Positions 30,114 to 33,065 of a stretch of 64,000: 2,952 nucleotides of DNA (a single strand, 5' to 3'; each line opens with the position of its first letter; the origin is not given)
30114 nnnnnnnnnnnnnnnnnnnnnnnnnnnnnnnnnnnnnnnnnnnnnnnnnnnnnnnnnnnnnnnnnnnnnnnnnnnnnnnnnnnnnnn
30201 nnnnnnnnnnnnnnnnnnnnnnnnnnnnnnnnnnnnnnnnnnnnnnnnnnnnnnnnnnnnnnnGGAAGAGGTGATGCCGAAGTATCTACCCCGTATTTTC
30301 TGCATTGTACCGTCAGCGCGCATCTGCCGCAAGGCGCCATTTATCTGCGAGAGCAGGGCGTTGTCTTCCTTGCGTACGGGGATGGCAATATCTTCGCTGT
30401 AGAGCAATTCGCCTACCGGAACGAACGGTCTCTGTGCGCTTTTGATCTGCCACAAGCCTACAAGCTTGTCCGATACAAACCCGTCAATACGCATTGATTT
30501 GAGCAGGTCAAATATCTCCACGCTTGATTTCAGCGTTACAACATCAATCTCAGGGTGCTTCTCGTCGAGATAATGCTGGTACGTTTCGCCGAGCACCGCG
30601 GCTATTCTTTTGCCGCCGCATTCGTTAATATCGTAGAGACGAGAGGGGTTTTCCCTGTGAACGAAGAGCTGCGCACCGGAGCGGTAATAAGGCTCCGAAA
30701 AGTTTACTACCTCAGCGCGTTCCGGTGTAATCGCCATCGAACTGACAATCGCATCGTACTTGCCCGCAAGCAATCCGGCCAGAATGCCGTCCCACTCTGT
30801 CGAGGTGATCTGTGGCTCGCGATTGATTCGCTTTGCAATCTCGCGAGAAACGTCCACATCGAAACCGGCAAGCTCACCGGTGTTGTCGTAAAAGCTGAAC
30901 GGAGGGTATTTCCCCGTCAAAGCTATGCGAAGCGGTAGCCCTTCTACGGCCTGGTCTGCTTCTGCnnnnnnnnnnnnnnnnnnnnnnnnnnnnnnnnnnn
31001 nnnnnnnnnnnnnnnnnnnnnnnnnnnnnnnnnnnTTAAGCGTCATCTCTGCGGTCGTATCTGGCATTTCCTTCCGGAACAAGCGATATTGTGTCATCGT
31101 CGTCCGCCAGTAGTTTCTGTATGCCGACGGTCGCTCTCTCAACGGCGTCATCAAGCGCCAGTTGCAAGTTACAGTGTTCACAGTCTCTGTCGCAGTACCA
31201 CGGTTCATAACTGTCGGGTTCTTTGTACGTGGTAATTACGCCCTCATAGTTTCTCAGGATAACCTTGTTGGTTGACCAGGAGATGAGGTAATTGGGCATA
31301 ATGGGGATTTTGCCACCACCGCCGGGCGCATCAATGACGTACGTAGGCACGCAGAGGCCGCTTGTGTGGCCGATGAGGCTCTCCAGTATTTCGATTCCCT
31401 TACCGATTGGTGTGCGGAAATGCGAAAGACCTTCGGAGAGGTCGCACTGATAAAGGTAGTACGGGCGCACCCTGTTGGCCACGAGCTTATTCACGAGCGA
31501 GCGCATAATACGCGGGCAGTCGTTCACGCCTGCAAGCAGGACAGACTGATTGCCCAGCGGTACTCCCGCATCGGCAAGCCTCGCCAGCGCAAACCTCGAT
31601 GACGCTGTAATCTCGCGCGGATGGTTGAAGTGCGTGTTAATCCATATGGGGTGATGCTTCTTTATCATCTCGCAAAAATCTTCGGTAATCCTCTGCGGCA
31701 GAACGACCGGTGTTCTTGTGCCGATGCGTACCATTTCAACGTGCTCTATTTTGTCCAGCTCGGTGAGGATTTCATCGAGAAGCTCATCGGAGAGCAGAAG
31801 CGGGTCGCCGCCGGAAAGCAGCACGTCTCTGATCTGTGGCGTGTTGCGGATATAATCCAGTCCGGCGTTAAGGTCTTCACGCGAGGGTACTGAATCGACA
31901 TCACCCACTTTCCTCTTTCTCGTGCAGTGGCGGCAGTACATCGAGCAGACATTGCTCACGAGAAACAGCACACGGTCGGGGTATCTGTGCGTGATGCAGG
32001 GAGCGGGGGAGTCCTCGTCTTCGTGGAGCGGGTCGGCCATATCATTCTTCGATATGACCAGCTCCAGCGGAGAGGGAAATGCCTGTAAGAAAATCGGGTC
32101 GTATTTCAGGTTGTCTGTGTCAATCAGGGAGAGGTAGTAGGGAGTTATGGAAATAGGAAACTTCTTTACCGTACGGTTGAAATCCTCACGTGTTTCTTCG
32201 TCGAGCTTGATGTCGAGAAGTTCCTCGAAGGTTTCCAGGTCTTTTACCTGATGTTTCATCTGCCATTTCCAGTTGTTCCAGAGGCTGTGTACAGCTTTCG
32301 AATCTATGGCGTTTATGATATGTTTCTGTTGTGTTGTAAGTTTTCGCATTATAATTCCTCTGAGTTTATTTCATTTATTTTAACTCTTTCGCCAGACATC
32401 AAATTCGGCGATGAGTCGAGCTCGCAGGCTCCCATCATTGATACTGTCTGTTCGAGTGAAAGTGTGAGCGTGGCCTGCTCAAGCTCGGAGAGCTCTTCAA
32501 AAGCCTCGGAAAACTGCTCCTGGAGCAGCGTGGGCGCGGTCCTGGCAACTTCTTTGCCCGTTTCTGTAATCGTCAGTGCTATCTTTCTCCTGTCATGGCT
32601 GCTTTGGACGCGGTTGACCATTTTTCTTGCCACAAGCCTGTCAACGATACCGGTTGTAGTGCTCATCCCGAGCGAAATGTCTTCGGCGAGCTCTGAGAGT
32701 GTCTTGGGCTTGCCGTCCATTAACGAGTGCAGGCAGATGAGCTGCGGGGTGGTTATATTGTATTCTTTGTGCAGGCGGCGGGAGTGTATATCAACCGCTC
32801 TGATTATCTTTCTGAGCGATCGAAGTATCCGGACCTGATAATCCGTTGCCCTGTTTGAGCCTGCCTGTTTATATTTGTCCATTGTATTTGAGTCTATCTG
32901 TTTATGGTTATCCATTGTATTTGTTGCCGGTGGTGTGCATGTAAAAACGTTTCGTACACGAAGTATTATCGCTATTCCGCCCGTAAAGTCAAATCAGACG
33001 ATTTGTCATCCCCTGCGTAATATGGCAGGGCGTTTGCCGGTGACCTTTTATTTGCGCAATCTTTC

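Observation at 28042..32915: N-epsilon-acetyl-beta-lysine operon with an embedded amino-acid ABC transporter and its own MarR regulator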

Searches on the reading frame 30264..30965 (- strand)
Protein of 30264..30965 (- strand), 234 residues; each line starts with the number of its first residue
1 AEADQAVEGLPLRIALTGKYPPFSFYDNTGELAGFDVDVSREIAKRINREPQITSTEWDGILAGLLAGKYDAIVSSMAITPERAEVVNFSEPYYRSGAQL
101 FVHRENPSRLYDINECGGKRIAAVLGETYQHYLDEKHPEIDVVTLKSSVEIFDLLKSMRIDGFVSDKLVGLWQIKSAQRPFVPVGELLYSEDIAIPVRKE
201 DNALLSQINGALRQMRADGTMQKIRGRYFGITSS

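Call 13: search_solved_structures(query=window:30264-30965:-, max_evalue=1e-10, show_alignments=4)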
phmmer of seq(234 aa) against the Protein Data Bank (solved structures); distinct sequences matched with E-value up to 1e-10: 92 (the best 60 are shown).
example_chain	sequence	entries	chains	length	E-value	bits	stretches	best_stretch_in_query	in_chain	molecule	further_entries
4zv1_A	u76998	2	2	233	3.5e-39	138.1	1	12-230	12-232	AncQR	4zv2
5t0w_A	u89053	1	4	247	7.9e-38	133.7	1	5-229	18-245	AncCDT-1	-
5tuj_C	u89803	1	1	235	9.7e-38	133.4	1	5-229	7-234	Ancestral protein CDT-Anc1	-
6h30_A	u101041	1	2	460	1.2e-37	133.1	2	12-233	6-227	Glutamine ABC transporter permease and substrate binding protein protein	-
6svf_A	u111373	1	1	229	2.3e-33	119.1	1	12-228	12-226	Amino acid ABC transporter, periplasmic amino acid-binding protein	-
4prs_A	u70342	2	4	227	2.2e-32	115.9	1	12-217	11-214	ABC-type transporter, periplasmic subunit family 3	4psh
3vv5_A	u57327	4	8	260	3.3e-32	115.3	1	11-230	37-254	Amino acid ABC transporter, binding protein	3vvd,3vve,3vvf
6ggv_A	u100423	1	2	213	4.8e-32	114.8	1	12-215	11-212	Amino acid ABC transporter, periplasmic amino acid-binding protein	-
6ggp_A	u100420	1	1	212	9.5e-32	113.8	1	12-215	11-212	Amino acid ABC transporter, periplasmic amino acid-binding protein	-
6q3u_A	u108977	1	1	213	3.3e-31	112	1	12-215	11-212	Amino acid ABC transporter, periplasmic amino acid-binding protein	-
2y7i_A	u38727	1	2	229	2.8e-29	105.7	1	11-229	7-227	STM4351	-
5jos_A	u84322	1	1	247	2.1e-27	99.6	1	3-228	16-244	Cyclohexadienyl dehydratase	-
2m8c_A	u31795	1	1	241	4e-27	98.7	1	12-230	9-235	Cationic amino acid ABC transporter, periplasmic binding protein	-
1hpb_P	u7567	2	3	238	1.5e-26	96.8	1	12-230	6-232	HISTIDINE-BINDING PROTEIN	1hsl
9d5w_A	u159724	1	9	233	1.8e-26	96.6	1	11-231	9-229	Amino acid ABC transporter, periplasmic amino acid-binding portion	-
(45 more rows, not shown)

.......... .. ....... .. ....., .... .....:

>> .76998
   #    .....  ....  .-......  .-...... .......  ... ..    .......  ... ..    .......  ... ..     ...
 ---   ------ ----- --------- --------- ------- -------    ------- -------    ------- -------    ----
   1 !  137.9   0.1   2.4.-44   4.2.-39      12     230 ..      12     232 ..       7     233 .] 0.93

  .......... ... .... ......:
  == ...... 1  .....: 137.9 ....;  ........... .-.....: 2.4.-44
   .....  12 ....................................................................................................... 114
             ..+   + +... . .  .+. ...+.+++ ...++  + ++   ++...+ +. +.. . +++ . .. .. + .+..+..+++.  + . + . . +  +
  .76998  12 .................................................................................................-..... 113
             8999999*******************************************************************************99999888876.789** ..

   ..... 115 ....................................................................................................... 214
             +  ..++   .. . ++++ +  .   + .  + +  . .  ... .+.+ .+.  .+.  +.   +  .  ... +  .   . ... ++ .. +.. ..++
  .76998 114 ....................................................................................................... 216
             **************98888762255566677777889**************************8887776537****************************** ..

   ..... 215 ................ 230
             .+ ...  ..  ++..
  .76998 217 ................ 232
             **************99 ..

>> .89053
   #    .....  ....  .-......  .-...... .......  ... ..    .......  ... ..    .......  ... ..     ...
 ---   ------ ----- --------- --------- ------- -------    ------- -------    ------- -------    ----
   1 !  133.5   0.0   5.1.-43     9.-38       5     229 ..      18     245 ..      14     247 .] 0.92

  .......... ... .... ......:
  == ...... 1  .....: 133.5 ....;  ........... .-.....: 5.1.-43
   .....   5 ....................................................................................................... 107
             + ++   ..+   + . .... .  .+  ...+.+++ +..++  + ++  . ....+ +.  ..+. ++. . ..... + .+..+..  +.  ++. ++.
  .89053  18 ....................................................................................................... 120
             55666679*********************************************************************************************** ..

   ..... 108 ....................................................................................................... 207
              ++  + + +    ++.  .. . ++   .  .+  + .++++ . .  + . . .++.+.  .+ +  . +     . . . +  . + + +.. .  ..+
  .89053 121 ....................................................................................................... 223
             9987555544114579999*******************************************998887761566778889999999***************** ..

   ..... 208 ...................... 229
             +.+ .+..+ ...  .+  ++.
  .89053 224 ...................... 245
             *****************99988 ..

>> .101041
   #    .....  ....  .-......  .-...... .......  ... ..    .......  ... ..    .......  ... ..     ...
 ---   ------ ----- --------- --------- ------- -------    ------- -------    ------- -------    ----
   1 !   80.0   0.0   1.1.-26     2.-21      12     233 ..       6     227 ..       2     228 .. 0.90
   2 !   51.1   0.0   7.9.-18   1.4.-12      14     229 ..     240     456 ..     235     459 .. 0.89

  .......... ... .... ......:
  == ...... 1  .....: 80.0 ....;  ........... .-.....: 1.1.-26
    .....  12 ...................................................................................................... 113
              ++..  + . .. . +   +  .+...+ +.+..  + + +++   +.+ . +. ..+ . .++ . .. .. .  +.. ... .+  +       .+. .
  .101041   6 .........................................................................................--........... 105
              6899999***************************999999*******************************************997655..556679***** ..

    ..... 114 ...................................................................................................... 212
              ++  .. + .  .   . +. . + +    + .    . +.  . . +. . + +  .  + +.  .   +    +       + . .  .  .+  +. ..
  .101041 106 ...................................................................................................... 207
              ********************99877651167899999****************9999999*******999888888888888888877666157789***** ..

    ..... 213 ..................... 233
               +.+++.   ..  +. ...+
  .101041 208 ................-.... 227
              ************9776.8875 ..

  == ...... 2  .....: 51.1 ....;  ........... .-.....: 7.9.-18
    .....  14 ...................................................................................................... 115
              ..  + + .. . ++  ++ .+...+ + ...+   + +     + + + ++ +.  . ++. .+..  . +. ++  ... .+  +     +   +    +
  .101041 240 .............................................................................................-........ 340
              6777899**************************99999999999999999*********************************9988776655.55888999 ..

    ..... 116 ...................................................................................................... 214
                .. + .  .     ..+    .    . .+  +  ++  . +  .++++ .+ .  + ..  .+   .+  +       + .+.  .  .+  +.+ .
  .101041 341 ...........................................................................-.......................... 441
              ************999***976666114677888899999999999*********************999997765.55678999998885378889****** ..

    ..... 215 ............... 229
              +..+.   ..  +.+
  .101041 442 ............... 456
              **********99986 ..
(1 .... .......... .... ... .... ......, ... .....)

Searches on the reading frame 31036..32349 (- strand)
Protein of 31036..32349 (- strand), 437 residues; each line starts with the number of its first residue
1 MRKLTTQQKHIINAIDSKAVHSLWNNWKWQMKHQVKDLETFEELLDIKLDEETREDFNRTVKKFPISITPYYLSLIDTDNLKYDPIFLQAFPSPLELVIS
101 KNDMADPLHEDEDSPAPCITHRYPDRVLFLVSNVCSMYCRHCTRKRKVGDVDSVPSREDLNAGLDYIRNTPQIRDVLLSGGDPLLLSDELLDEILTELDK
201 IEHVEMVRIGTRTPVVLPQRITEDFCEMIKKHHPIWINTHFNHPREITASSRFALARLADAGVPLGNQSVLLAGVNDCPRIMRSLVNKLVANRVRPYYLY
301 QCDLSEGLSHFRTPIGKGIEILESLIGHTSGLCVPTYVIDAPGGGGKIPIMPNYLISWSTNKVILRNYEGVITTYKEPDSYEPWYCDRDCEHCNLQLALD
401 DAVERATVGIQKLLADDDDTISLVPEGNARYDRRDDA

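Call 3: search_protein_families(library=pfam, proteins=[window:31036-32349:-])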
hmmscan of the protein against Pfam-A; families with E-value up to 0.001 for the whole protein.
window:31036-32349:- (437 aa): 2 families
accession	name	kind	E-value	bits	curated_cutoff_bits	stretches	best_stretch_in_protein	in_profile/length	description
PF12544.13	LAM_C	-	2.6e-44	150.8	26.7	1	322-435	1-108/127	Lysine-2,3-aminomutase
PF04055.27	Radical_SAM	-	2.8e-10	41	29.5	1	131-277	3-156/166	Radical SAM superfamily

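Call 4: search_protein_families(library=ncbifam, proteins=[window:31036-32349:-])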
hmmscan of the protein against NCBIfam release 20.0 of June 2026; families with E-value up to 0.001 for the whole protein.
window:31036-32349:- (437 aa): 6 families
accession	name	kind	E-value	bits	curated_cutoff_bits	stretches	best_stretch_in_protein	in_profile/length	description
TIGR03820.1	lys_2_3_AblA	equivalog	1.9e-231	768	525.4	1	21-434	4-417/417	lysine 2,3-aminomutase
TIGR04368.1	Glu_2_3_NH3_mut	equivalog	1.4e-142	475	650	1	3-376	36-403/404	glutamate 2,3-aminomutase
TIGR04468.1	arg_2_3_am_muta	equivalog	4.8e-113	377.7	600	1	24-370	2-346/351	arginine 2,3-aminomutase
TIGR00238.1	TIGR00238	subfamily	2.5e-107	358.7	199.2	1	23-343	13-331/331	KamA family radical SAM protein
TIGR03822.1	AblA_like_2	hypoth_equivalog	9.9e-95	317.3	396.25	1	42-355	5-320/321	lysine-2,3-aminomutase-like protein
TIGR03821.1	EFP_modif_epmB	equivalog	2e-72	243.9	369.3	1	27-349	1-320/321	EF-P beta-lysylation protein EpmB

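Call 62: search_solved_structures(query=window:31036-32349:-, max_evalue=1e-20, show_alignments=1)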
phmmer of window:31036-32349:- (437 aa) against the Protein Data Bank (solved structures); distinct sequences matched with E-value up to 1e-20: 1.
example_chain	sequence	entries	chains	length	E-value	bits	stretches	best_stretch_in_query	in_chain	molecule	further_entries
2a5h_A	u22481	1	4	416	1.6e-154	518.4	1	23-392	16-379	L-lysine 2,3-aminomutase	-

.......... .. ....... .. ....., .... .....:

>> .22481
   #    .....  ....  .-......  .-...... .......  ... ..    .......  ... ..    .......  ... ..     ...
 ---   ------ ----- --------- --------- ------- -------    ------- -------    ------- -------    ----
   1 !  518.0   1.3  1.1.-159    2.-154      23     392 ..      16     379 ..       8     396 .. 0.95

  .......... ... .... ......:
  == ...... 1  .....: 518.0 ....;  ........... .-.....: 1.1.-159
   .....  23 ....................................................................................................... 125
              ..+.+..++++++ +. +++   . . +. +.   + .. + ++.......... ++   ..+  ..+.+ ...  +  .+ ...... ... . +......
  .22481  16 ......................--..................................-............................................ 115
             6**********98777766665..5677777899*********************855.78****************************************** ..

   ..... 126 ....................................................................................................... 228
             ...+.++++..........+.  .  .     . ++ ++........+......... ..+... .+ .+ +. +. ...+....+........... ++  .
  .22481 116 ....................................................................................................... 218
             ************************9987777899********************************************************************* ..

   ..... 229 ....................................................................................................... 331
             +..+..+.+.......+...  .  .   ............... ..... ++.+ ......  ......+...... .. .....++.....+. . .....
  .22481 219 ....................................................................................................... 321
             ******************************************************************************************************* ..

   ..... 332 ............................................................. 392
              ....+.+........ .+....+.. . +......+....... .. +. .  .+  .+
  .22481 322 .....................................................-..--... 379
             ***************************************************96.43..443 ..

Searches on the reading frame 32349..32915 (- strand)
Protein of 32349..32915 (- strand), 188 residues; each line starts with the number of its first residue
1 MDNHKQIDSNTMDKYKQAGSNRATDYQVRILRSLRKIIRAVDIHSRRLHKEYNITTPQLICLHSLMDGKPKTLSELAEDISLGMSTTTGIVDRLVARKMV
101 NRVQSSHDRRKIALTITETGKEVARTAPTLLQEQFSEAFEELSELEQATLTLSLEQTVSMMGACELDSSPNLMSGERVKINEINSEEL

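Call 3: search_protein_families(library=pfam, proteins=[window:32349-32915:-])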
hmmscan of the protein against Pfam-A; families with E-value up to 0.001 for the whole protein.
window:32349-32915:- (188 aa): 4 families
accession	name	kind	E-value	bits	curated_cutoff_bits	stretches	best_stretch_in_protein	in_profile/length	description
PF01047.28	MarR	-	4.8e-10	39.6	24.6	1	54-111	1-58/59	MarR family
PF22381.2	Staph_reg_Sar_Rot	-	1.2e-09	38.5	27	1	48-123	6-81/85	Transcriptional regulator SarA/Rot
PF12802.13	MarR_2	-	3.3e-07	30.8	27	1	52-110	1-60/61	MarR family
PF13463.12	HTH_27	-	0.00011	22.9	22.2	1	55-120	2-68/68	Winged helix DNA-binding domain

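Call 4: search_protein_families(library=ncbifam, proteins=[window:32349-32915:-])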
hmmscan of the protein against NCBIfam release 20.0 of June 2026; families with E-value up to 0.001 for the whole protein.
window:32349-32915:- (188 aa): 16 families
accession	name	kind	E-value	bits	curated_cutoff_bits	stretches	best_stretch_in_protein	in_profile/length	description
NF053777.1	Saro0803TransReg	equivalog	4.1e-11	42.7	200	1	34-137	15-118/140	Saro_0803 family transcriptional regulator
TIGR02337.1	HpaR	equivalog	9.1e-10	38.5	121.2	1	46-151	18-123/130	homoprotocatechuate degradation operon regulator HpaR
NF045593.1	bilirub_TF_BilQ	equivalog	9.2e-10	38.3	125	1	70-158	44-132/135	bilirubin utilization transcriptional regulator BilQ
NF050133.1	TransRegFabT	equivalog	1.6e-08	34.9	200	1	61-156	34-129/138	fatty acid biosynthesis transcriptional regulator FabT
NF052638.1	TransRegOhrRVib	equivalog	1.7e-08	34.3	200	1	41-147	22-131/141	transcriptional regulator OhrR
TIGR01889.1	Staph_reg_Sar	paralog_domain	9.2e-08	32.4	62.6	1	36-123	5-96/109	staphylococcal accessory regulator family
NF008565.1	PRK11512.1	equivalog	1.2e-06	28.6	240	1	33-155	13-140/144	multiple antibiotic resistance transcriptional regulator MarR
NF041230.1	BagL_FevM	exception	2.7e-06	27.5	230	1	53-144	37-128/145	MarR family transcriptional regulator BagL/FevM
NF038251.1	AdcR_fam_Zn_TF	equivalog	9.5e-06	25.9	175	1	65-130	44-109/143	zinc-dependent MarR family transcriptional regulator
NF052438.1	TransRegRv0880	equivalog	9.9e-06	25.4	220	1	44-154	22-132/143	Rv0880 family HTH-type transcriptional regulator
NF008122.0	PRK10870.1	equivalog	5.7e-05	22.9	157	1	74-147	75-148/176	transcriptional repressor MprA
NF047395.1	TransRegLtdR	equivalog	0.00011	21.9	250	1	56-150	52-144/166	transcriptional regulator LdtR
TIGR04472.1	reg_rSAM_mob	hypoth_equivalog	0.00017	21.6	240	1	71-144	46-119/141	radical SAM mobile pair system MarR family transcriptional regulator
NF040939.2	trans_reg_lrs14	equivalog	0.00019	21.4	90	1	47-108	12-74/103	Lrs14 family HTH-type transcriptional regulator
NF002926.0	PRK03573.1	equivalog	0.0002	21.3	120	1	34-151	12-127/144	transcriptional regulator SlyA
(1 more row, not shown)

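Call 58: search_solved_structures(query=window:32349-32915:-, max_evalue=0.001)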
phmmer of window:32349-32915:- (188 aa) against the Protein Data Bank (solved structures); distinct sequences matched with E-value up to 0.001: 47.
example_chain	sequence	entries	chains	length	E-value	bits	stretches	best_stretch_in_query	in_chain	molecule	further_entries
2rdp_A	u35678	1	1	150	2.5e-12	50.5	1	32-146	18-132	putative transcriptional regulator MarR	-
2eb7_A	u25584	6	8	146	1.8e-10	44.5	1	25-147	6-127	146aa long hypothetical transcriptional regulator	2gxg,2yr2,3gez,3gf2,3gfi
9vg2_A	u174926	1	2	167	2.8e-10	43.8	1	45-156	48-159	MarR-family transcriptional regulator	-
2pfb_A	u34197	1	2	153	3.5e-10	43.5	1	46-163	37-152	Transcriptional regulator OhrR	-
8za5_A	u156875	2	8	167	5.4e-10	42.9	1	46-156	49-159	MarR-family transcriptional regulator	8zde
2pex_A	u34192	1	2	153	1.1e-09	41.9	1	45-162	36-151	Transcriptional regulator OhrR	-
3gfj_A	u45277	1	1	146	1.2e-09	41.8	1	25-147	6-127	146aa long hypothetical transcriptional regulator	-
3gfl_A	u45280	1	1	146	1.2e-09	41.8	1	25-147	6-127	146aa long hypothetical transcriptional regulator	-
3gfm_A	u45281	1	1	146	1.2e-09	41.7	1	25-147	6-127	146aa long hypothetical transcriptional regulator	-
2a61_A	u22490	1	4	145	1.5e-08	38.2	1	32-138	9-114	transcriptional regulator Tm0710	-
3f3x_A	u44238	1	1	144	3e-08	37.2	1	25-159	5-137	Transcriptional regulator, marR family, putative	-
2nyx_A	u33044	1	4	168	3.1e-08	37.2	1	24-154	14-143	Probable transcriptional regulatory protein, Rv1404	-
5hlh_A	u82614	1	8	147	3.6e-07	33.7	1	45-157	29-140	MarR family transcriptional regulator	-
5hli_A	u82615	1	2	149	3.6e-07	33.7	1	45-157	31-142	MarR family transcriptional regulator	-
5hlg_A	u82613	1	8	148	3.6e-07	33.7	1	45-157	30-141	MarR family transcriptional regulator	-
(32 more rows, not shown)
